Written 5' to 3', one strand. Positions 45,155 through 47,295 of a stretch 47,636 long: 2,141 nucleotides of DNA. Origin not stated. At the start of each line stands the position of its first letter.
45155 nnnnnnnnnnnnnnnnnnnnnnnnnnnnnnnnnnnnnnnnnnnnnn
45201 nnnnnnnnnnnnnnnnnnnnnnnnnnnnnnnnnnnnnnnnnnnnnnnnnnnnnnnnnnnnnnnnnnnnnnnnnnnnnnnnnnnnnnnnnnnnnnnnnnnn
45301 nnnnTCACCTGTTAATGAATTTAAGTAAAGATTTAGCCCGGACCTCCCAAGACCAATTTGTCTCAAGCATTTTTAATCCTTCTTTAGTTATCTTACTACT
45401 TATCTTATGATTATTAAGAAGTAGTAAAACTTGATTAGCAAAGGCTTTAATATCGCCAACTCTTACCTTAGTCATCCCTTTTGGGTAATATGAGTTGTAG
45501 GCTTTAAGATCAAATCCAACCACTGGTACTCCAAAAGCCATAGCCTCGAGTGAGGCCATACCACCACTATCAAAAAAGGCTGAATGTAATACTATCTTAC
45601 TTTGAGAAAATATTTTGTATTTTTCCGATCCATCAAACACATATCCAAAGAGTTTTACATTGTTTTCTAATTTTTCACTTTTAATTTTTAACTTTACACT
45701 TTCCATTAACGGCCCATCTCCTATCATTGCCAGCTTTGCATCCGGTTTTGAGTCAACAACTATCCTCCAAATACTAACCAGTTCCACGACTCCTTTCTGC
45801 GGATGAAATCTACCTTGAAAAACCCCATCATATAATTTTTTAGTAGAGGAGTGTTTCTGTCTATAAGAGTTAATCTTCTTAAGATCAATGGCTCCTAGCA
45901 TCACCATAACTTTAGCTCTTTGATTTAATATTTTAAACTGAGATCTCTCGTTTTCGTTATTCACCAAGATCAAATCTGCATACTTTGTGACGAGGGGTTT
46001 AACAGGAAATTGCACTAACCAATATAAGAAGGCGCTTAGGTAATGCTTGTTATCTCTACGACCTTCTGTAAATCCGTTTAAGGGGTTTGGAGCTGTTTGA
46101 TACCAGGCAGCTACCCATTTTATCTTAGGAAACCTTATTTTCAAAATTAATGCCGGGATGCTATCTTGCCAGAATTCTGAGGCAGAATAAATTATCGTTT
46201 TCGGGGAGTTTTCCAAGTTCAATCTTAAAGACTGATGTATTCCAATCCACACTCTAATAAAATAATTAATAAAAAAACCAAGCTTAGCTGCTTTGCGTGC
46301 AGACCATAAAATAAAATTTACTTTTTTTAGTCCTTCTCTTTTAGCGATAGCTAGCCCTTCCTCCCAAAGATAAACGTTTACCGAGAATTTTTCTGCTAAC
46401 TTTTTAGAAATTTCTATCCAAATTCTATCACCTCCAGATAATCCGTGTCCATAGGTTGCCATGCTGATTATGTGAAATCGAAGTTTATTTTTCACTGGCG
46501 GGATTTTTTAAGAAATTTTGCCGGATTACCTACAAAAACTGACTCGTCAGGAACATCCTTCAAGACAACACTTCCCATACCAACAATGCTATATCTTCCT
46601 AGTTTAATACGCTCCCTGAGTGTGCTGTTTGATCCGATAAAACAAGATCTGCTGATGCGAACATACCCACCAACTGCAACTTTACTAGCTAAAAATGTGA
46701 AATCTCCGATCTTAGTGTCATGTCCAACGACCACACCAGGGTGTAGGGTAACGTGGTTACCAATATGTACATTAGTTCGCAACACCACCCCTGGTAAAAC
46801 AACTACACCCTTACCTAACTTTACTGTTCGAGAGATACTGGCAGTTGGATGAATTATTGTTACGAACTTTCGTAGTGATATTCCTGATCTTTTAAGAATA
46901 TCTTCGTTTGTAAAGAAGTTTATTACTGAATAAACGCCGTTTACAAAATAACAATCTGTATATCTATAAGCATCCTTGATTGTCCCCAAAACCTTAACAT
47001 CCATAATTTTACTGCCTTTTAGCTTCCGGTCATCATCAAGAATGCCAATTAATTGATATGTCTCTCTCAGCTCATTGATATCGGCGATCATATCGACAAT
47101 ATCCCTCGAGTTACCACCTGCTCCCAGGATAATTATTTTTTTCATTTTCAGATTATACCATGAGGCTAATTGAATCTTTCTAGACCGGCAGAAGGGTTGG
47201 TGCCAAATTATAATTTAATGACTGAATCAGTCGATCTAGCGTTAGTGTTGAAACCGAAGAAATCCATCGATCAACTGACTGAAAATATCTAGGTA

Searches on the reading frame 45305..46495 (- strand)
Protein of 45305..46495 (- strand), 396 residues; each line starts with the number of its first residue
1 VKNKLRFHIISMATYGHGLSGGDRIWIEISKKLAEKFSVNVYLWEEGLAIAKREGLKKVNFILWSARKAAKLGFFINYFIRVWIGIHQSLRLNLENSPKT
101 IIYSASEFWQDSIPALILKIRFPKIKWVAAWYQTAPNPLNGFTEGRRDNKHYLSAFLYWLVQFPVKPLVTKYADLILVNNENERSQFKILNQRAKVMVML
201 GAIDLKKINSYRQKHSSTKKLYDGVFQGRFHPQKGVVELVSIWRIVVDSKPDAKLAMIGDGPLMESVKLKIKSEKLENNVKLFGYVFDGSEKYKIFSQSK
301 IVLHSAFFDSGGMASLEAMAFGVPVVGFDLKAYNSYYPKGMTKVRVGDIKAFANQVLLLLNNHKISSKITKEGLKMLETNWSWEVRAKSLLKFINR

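Call 8: search_protein_families(library=pfam, proteins=[window:45305-46495:-], max_evalue=0.0001)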
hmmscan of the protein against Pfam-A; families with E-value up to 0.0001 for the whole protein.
window:45305-46495:- (396 aa): 3 families
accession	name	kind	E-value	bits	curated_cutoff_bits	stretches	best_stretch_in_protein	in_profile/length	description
PF00534.26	Glycos_transf_1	-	3.4e-23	82.5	26.4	1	210-375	4-171/172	Glycosyl transferases group 1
PF13692.12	Glyco_trans_1_4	-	3.6e-21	76.4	27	1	225-362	5-142/142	Glycosyl transferases group 1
PF13524.12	Glyco_trans_1_2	-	7.7e-07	29.6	25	1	287-391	35-143/144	Glycosyl transferase-like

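Call 31: find_encoding_contigs(protein=window:45305-46495:-, flank=10000, max_places=2)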
Protein window:45305-46495:- (396 aa): 15 contigs read that carry it; 1 place shown.
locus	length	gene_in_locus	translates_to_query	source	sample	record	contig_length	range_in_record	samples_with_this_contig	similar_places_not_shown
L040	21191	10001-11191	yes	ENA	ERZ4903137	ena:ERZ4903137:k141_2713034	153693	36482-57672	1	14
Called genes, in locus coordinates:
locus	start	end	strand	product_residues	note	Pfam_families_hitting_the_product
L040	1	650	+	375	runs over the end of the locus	PF02350:Epimerase_2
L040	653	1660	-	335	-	PF01408:GFO_IDH_MocA, PF02894:GFO_IDH_MocA_C, PF22725:GFO_IDH_MocA_C3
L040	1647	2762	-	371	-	PF00155:Aminotran_1_2, PF00266:Aminotran_5 (weak), PF01041:DegT_DnrJ_EryC1, PF01053:Cys_Met_Meta_PP (weak), PF01212:Beta_elim_lyase (weak)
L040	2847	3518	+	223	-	PF00551:Formyl_trans_N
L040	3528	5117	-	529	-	-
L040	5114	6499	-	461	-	-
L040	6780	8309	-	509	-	-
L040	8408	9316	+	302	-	-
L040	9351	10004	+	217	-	PF17836:PglD_N, PF25084:LbH_EIF2B (faint), PF25087:GMPPB_C (faint), PF14602:Hexapep_2 (faint), PF00132:Hexapep (weak)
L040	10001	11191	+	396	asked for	PF00534:Glycos_transf_1, PF13692:Glyco_trans_1_4, PF13524:Glyco_trans_1_2 (weak)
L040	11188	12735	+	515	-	-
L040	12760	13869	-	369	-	PF01041:DegT_DnrJ_EryC1, PF00266:Aminotran_5, PF01053:Cys_Met_Meta_PP (weak), PF01212:Beta_elim_lyase (faint)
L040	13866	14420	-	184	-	PF25084:LbH_EIF2B (weak), PF25087:GMPPB_C, PF00132:Hexapep, PF14602:Hexapep_2 (faint), PF00132:Hexapep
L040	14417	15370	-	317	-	PF01408:GFO_IDH_MocA, PF22725:GFO_IDH_MocA_C3, PF02894:GFO_IDH_MocA_C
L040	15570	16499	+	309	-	PF01073:3Beta_HSD, PF01370:Epimerase, PF02719:Polysacc_synt_2 (weak), PF04321:RmlD_sub_bind, PF13460:NAD_binding_10 (faint), PF16363:GDP_Man_Dehyd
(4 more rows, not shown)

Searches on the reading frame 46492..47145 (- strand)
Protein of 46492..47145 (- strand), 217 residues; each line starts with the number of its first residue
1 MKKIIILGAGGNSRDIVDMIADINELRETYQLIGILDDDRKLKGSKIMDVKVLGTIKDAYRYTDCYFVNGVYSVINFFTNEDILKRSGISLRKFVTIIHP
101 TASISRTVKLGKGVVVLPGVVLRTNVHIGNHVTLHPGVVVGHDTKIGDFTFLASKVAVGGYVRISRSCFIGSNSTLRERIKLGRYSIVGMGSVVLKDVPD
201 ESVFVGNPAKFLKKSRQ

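Call 8: search_protein_families(library=pfam, proteins=[window:46492-47145:-], max_evalue=0.0001)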
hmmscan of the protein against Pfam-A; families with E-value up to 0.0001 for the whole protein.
window:46492-47145:- (217 aa): 4 families
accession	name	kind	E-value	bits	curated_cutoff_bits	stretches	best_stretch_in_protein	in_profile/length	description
PF00132.30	Hexapep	-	7.7e-19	67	27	2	125-160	1-36/36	Bacterial transferase hexapeptide (six repeats)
PF17836.7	PglD_N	-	6e-08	33.6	23.4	1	3-60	1-51/78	PglD N-terminal domain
PF14602.12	Hexapep_2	-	1.9e-07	31.1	27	0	162-195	2-33/34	Hexapeptide repeat of succinyl-transferase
PF25084.1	LbH_EIF2B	-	2.2e-06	28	54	0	139-195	46-100/105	EIF2B subunit epsilon LbH domain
